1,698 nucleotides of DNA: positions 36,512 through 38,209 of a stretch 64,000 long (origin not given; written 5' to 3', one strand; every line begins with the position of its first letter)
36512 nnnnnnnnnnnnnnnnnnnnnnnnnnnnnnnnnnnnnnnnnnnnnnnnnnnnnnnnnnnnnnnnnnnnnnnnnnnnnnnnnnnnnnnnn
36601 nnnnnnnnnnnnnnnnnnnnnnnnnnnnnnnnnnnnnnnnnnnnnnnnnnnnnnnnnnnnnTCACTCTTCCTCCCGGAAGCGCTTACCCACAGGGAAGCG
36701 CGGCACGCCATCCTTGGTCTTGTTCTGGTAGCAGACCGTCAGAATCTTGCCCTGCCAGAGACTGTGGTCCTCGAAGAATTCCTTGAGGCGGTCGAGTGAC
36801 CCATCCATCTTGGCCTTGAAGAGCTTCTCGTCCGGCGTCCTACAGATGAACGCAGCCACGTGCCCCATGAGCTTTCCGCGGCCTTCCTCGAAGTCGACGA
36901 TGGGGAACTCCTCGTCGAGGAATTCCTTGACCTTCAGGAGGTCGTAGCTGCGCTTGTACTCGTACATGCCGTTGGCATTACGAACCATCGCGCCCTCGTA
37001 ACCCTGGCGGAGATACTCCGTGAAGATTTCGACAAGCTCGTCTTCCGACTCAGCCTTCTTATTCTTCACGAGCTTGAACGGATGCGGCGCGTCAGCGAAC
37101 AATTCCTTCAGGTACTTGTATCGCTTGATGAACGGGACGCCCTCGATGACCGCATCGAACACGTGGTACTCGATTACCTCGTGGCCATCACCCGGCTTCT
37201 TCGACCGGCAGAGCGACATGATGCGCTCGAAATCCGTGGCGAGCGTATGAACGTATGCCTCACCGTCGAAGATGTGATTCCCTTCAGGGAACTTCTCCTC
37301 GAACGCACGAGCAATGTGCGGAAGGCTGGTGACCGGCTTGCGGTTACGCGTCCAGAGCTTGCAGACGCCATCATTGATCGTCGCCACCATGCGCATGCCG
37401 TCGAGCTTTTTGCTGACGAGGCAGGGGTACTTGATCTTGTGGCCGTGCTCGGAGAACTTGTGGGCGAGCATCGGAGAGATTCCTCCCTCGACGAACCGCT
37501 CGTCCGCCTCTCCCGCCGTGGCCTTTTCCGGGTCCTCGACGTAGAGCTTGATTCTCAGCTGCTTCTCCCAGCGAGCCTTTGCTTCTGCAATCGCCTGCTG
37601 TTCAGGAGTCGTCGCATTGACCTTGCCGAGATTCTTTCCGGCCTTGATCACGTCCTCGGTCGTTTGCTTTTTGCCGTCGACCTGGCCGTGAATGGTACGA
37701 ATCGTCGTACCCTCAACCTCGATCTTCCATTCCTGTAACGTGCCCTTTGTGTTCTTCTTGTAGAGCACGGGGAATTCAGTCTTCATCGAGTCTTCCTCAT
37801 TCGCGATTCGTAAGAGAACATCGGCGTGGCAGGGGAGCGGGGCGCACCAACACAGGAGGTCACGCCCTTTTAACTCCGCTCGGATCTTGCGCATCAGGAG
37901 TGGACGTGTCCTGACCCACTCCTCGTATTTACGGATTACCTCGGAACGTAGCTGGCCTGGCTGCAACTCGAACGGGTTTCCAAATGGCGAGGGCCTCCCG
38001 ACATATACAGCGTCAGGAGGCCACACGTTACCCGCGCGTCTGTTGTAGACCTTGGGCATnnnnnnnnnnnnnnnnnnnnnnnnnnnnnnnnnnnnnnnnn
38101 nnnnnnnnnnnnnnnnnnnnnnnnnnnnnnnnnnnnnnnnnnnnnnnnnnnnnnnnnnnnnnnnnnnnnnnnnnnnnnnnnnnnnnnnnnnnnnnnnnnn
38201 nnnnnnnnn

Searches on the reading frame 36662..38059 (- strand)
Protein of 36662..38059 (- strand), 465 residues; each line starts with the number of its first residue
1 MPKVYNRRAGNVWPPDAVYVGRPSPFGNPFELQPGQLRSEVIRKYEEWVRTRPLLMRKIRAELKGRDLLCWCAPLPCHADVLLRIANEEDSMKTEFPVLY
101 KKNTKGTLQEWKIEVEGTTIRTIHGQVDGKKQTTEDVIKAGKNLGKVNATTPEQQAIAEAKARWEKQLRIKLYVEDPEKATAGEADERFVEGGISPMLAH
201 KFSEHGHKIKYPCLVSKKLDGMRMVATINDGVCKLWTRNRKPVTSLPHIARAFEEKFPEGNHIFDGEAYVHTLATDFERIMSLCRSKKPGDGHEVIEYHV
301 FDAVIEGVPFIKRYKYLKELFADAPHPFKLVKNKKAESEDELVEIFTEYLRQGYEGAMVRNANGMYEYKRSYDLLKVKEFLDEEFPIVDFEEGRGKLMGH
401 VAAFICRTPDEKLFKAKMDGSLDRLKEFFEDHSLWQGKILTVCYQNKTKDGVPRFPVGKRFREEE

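Call 10: search_protein_families(library=pfam, proteins=[window:36662-38059:-], max_evalue=0.001)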
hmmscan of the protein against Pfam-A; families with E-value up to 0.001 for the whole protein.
window:36662-38059:- (465 aa): 3 families
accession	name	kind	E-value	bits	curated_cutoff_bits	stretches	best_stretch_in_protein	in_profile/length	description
PF01068.26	DNA_ligase_A_M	-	3.3e-23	82.9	26.2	1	196-378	1-204/204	ATP dependent DNA ligase domain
PF14216.11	DUF4326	-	4.6e-23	82.1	25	1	7-83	2-81/82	Domain of unknown function (DUF4326)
PF14743.12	DNA_ligase_OB_2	-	9.3e-11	42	28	1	392-462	1-66/66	DNA ligase OB-like domain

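Call 61: search_protein_families(library=phrogs, proteins=[window:36662-38059:-], max_evalue=0.00001)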
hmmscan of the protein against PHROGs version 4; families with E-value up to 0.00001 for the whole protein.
window:36662-38059:- (465 aa): 4 families
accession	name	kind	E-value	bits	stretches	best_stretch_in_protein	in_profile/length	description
phrog_114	-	DNA, RNA and nucleotide metabolism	3e-84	284.8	1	99-464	95-500/634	ATP-dependent DNA ligase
phrog_464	-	unknown function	3.4e-36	126.4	1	1-109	191-308/322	unknown function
phrog_32227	-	unknown function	6e-09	37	0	60-91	193-225/230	-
phrog_24867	-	DNA, RNA and nucleotide metabolism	7.7e-06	26.8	0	23-85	101-166/187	ribonucleotide reductase NrdA-like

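Call 63: search_dna_similar(query=window:36662-38059:-, collection=phages, mode=protein, max_rows=12, max_evalue=1e-10)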
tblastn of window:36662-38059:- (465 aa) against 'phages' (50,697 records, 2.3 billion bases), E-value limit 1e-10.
Records with a match: 1008; places in all: 1031; records where one place covers at least 80% of the query: 356.
Best place of each record, by identity: <60% 1008.
By first word of the organism name: Escherichia 336; Pseudomonas 149; Salmonella 100; Klebsiella 39; Erwinia 36; Bacillus 27; Rhodobacter 25; Campylobacter 25; Shigella 24; Caulobacter 17; and 57 more.
By host as written in the record: Escherichia coli 98; - 94; Escherichia coli K-12 MG1655 50; Pseudomonas aeruginosa 46; Rhodobacter capsulatus YW1 24; Campylobacter jejuni 23; Pseudomonas syringae pv. actinidiae 18; Escherichia coli K-12 18; and 292 more.
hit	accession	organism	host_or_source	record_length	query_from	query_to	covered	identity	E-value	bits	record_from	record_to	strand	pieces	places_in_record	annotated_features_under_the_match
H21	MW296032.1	Salmonella phage pSal-SNUABM-01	Salmonella sp.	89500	99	463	78%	37.6%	5e-52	195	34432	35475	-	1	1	putative DNA ligase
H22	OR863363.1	Salmonella phage SeKF_80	Wastewater effluent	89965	99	463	78%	37.4%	2e-51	193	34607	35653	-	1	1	ATP-dependent DNA ligase | hypothetical protein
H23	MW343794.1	Cronobacter phage A24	Cronobacter sp.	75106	99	463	78%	37.1%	2e-46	178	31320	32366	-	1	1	ATP-dependent DNA ligase | hypothetical protein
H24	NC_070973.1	Cronobacter phage A24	Cronobacter sp.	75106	99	463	78%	37.1%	2e-46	178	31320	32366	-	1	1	ATP-dependent DNA ligase | hypothetical protein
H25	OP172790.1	Escherichia phage ECO319P1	Shigella flexneri DA319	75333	99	463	78%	37.0%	2e-47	181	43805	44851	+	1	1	LIG: DNA ligase | hypothetical protein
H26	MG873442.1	Salmonella phage SE131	Salmonella enterica subsp. enterica ...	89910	99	463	78%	36.8%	2e-50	190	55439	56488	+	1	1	DNA ligase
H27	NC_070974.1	Salmonella phage SE131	Salmonella enterica subsp. enterica ...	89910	99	463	78%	36.8%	2e-50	190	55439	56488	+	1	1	DNA ligase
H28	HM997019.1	Salmonella phage 7-11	Salmonella enterica subsp. enterica ...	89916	99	463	78%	36.3%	4e-49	186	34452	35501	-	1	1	ATP-dependent DNA ligase | promoter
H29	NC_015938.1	Salmonella phage 7-11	Salmonella enterica subsp. enterica ...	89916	99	463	78%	36.3%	4e-49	186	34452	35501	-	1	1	ATP-dependent DNA ligase | promoter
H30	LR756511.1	uncultured phage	metagenomic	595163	95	464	80%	35.7%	4e-51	192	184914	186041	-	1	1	record has no annotation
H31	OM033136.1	Aeromonas phage phiA047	Aeromonas sp.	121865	92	463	80%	35.3%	3e-46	177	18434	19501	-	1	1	hypothetical protein (x2)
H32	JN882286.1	Cronobacter phage vB_CsaP_GAP52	Cronobacter sakazakii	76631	99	463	78%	35.8%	2e-43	169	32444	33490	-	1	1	ATP-dependent DNA ligase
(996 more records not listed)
